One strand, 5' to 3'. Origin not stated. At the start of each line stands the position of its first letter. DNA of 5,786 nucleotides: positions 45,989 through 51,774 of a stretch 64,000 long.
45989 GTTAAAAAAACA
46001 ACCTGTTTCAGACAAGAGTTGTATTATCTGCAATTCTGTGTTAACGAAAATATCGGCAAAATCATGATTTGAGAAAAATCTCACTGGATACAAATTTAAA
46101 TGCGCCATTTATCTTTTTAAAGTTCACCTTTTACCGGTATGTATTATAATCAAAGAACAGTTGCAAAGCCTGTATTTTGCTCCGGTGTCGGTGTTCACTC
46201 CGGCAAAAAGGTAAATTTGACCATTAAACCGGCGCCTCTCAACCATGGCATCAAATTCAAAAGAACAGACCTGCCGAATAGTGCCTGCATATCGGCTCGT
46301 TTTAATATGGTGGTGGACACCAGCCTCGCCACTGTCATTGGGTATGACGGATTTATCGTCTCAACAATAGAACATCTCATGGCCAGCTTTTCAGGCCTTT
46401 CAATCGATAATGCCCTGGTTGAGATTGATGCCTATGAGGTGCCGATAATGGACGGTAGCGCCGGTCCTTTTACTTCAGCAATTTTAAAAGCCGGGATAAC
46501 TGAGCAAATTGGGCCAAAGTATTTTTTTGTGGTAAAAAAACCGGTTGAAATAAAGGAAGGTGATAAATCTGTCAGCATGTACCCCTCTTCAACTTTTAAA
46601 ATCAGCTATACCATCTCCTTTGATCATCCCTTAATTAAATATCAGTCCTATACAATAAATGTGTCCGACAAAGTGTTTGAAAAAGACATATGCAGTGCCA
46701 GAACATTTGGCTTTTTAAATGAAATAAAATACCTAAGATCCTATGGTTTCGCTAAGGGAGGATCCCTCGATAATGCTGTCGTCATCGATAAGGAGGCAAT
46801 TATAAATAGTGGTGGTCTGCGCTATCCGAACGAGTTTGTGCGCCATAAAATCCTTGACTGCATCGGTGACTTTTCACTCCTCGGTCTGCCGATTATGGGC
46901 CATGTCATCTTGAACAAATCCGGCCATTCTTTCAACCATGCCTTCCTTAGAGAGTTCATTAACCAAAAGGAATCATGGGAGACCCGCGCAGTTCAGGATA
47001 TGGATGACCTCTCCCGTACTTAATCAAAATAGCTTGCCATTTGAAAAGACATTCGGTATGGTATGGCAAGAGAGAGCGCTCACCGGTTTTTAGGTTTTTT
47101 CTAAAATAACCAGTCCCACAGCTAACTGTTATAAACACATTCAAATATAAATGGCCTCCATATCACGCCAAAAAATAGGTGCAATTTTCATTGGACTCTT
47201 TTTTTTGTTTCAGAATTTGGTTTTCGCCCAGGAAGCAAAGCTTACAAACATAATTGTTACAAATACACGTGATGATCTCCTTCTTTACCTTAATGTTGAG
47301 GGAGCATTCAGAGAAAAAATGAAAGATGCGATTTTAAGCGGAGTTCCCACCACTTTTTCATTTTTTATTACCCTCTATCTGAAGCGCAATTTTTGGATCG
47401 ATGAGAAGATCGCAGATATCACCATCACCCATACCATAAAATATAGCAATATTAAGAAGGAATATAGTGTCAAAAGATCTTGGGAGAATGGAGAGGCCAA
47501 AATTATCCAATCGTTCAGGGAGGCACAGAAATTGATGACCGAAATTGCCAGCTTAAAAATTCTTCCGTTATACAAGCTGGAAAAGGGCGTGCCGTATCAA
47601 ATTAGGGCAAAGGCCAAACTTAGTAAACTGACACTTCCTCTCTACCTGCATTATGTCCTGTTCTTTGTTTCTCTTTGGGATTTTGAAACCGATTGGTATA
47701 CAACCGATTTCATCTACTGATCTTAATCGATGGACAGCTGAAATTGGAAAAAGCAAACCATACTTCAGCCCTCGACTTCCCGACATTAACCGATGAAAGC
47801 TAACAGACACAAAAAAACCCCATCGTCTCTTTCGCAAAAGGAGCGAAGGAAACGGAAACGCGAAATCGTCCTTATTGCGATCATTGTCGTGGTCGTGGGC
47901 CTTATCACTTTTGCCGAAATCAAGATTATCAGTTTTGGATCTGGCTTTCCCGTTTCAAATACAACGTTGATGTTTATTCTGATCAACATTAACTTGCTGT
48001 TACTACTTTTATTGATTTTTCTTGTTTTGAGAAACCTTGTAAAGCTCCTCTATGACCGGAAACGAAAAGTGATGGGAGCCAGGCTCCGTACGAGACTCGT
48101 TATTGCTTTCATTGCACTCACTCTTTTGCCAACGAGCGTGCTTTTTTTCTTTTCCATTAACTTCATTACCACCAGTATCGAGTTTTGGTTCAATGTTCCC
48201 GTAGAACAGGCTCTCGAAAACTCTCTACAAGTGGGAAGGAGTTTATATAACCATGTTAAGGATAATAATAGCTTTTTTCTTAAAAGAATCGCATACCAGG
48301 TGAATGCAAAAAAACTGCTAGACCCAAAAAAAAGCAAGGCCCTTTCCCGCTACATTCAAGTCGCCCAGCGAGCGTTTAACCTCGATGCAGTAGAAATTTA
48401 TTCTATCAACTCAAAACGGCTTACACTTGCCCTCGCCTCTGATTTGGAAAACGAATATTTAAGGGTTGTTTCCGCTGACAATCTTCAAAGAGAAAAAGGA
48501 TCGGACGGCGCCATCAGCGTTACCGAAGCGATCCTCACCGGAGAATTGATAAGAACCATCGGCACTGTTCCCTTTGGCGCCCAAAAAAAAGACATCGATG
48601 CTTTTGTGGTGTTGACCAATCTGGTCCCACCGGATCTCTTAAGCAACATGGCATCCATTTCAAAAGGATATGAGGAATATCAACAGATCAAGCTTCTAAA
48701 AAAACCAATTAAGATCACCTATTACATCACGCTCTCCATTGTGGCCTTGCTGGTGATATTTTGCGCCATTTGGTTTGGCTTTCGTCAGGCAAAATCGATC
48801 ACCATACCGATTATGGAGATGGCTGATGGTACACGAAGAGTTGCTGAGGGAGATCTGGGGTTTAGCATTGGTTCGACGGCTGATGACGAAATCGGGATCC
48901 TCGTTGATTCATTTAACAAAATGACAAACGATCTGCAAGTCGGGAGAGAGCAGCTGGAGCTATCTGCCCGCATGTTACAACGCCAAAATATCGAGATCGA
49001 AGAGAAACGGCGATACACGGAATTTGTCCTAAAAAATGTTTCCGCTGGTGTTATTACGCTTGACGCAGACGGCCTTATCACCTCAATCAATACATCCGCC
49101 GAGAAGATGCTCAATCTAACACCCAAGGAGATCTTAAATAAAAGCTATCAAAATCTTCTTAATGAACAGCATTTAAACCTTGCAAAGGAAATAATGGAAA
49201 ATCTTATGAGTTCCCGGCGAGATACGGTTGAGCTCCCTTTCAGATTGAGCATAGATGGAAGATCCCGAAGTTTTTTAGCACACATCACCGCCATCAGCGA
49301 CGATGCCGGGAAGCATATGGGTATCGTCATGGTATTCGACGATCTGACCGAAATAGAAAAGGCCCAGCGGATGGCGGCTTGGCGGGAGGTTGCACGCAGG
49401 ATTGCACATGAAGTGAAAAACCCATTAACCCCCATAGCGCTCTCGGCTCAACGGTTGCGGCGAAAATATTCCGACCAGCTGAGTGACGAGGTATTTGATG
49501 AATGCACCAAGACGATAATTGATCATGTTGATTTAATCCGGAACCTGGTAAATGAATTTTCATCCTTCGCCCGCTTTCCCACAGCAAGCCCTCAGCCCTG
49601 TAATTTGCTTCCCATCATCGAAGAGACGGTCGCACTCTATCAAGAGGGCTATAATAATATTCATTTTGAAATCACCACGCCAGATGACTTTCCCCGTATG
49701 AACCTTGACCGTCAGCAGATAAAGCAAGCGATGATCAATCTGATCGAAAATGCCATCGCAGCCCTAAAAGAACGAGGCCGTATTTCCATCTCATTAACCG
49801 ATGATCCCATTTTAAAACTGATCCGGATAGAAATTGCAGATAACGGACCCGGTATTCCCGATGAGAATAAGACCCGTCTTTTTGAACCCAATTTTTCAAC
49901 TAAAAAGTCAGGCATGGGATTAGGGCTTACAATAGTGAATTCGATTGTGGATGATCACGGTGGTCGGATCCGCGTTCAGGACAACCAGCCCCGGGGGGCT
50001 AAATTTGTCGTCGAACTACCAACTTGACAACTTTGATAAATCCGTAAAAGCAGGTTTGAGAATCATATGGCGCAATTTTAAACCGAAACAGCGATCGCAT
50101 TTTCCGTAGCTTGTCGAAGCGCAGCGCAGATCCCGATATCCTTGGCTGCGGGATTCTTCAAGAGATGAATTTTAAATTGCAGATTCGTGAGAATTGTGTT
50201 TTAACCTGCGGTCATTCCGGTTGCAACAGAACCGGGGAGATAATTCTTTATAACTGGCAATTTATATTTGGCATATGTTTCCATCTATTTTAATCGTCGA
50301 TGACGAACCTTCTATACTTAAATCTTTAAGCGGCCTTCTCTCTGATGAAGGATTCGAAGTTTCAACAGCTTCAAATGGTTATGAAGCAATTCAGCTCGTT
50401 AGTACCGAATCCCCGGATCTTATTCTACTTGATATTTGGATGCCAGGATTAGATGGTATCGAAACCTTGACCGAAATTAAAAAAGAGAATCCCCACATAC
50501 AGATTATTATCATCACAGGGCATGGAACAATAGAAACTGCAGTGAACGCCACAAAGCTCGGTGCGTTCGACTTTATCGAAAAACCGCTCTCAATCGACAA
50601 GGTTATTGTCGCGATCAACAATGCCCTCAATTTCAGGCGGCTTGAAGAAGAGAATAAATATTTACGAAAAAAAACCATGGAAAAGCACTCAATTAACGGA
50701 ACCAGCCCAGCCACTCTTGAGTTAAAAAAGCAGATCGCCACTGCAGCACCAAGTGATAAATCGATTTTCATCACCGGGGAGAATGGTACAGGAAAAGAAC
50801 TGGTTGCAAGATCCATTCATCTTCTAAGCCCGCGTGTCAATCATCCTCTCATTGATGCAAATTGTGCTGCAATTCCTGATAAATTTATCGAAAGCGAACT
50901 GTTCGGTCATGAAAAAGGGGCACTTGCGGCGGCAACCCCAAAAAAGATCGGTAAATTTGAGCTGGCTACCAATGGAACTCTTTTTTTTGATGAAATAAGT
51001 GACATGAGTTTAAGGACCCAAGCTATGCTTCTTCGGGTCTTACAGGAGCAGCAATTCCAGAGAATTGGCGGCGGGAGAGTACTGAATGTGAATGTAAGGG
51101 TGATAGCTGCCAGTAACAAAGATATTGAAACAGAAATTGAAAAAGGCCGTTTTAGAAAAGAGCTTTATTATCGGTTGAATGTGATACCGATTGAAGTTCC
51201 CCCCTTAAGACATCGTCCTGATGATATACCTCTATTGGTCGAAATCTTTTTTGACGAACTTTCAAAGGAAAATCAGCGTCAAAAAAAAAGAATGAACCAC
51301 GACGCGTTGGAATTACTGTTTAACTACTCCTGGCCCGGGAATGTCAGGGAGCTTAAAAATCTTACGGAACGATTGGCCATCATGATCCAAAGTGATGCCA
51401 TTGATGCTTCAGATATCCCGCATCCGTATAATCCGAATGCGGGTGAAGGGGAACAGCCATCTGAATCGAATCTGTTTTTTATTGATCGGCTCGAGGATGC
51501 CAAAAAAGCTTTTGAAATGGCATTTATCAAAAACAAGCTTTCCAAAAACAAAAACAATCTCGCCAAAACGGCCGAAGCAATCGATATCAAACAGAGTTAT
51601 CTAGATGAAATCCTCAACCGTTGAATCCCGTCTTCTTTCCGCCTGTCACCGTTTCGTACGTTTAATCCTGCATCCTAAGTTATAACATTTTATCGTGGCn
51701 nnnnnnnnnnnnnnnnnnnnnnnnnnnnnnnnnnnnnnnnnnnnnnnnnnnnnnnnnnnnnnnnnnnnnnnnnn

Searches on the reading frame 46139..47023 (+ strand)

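Call 18: search_protein_families(library=pfam, proteins=[window:46139-47023:+])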
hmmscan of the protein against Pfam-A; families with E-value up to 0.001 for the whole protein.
window:46139-47023:+ (294 aa): 1 family
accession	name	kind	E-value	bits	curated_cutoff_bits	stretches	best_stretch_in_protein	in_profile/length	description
PF03331.19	LpxC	-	9.9e-106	353.6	27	1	5-273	1-266/268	UDP-3-O-acyl N-acetylglycosamine deacetylase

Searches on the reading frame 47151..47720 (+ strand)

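Call 18: search_protein_families(library=pfam, proteins=[window:47151-47720:+])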
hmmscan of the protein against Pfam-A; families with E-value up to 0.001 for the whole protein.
window:47151-47720:+ (189 aa): 1 family
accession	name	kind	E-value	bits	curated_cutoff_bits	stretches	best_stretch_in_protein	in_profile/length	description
PF14334.11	DUF4390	-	4.7e-44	150.1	27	1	26-184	1-159/161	Domain of unknown function (DUF4390)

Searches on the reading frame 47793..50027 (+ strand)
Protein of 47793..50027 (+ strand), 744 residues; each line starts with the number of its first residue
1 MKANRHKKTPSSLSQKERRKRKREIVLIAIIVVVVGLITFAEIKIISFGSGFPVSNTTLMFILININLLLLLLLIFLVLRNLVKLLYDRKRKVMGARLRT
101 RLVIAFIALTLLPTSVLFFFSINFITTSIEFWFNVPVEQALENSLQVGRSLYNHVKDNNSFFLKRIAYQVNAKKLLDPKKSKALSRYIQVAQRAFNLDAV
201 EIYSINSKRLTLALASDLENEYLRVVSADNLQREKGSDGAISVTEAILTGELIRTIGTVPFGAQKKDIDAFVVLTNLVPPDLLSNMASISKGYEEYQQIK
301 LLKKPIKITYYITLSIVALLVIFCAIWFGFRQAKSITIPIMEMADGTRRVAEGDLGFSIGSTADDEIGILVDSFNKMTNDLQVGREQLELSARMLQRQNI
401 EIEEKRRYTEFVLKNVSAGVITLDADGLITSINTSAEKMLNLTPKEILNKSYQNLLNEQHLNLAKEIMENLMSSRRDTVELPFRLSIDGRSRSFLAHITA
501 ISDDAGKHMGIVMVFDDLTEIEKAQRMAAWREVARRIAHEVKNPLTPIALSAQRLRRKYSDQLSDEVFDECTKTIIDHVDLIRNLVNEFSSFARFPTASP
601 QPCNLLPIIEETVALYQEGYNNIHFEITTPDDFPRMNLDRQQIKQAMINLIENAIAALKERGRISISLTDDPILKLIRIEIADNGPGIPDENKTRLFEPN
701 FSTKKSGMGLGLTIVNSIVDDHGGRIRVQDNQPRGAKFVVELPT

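Call 18: search_protein_families(library=pfam, proteins=[window:47793-50027:+])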
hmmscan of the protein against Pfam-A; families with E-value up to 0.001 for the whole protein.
window:47793-50027:+ (744 aa): 11 families
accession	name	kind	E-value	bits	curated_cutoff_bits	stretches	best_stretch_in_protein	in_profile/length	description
PF02518.31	HATPase_c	-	1.3e-24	87.1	26.4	1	639-743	2-108/111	Histidine kinase-, DNA gyrase B-, and HSP90-like ATPase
PF00989.32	PAS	-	4.9e-14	52.7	22.6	1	412-517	6-112/113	PAS fold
PF08448.16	PAS_4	-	1e-11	45.4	23.1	1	413-520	1-107/110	PAS fold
PF00512.31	HisKA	-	1.9e-10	41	26.9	1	530-594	2-62/66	His Kinase A (phospho-acceptor) domain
PF13426.13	PAS_9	-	3.4e-09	37.4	27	1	419-520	3-103/103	PAS domain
PF00672.30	HAMP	-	4.4e-07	30.6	25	1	334-382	4-52/53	HAMP domain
PF19312.4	NtrY_N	-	8.8e-07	29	23.2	1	28-237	8-217/291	NtrY N-terminal region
PF13596.12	PAS_10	-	2.4e-06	28.6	22.1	1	412-519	4-106/106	PAS domain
PF14501.12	HATPase_c_5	-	2.4e-05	24.6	22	1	640-731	3-91/102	GHKL domain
PF14598.12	PAS_11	-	3.9e-05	24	25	1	421-487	6-71/109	PAS domain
PF13581.12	HATPase_c_2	-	0.00022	21.7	27.4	1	646-722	39-112/127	Histidine kinase-like ATPase domain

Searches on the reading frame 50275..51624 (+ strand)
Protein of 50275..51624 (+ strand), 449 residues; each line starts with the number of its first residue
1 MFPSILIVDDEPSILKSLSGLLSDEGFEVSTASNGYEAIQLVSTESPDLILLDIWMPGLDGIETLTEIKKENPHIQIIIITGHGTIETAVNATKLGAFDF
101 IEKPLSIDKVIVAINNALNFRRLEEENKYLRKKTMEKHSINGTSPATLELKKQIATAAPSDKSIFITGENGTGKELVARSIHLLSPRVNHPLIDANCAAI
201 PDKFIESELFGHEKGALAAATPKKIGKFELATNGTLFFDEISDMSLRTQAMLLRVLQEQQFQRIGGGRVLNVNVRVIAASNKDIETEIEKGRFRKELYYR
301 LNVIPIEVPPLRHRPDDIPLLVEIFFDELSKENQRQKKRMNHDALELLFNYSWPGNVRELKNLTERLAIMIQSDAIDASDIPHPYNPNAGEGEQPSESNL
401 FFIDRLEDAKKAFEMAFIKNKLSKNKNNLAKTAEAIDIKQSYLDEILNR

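Call 18: search_protein_families(library=pfam, proteins=[window:50275-51624:+])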
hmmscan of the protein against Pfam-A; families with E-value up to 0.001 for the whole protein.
window:50275-51624:+ (449 aa): 7 families
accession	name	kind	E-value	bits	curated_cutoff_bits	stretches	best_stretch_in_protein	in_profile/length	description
PF00158.32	Sigma54_activat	-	3.6e-63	212.7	20.2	1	141-307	2-168/168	Sigma-54 interaction domain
PF00072.30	Response_reg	-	7.1e-35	120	30.2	1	5-114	1-110/111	Response regulator receiver domain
PF25601.1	AAA_lid_14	-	4.1e-24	84.7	27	1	312-393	1-82/87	AAA+ ATPase lid domain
PF14532.12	Sigma54_activ_2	-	4.5e-22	79.2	25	1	142-311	2-138/138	Sigma-54 interaction domain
PF01078.27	Mg_chelatase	-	1.5e-05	24.9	20.3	0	221-260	95-134/207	Magnesium chelatase, subunit ChlI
PF07728.20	AAA_5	-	2.9e-05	24.6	22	1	164-282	2-123/139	AAA domain (dynein-related subfamily)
PF00004.35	AAA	-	0.00014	22.8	21.2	1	165-299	2-129/131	ATPase family associated with various cellular activities (AAA)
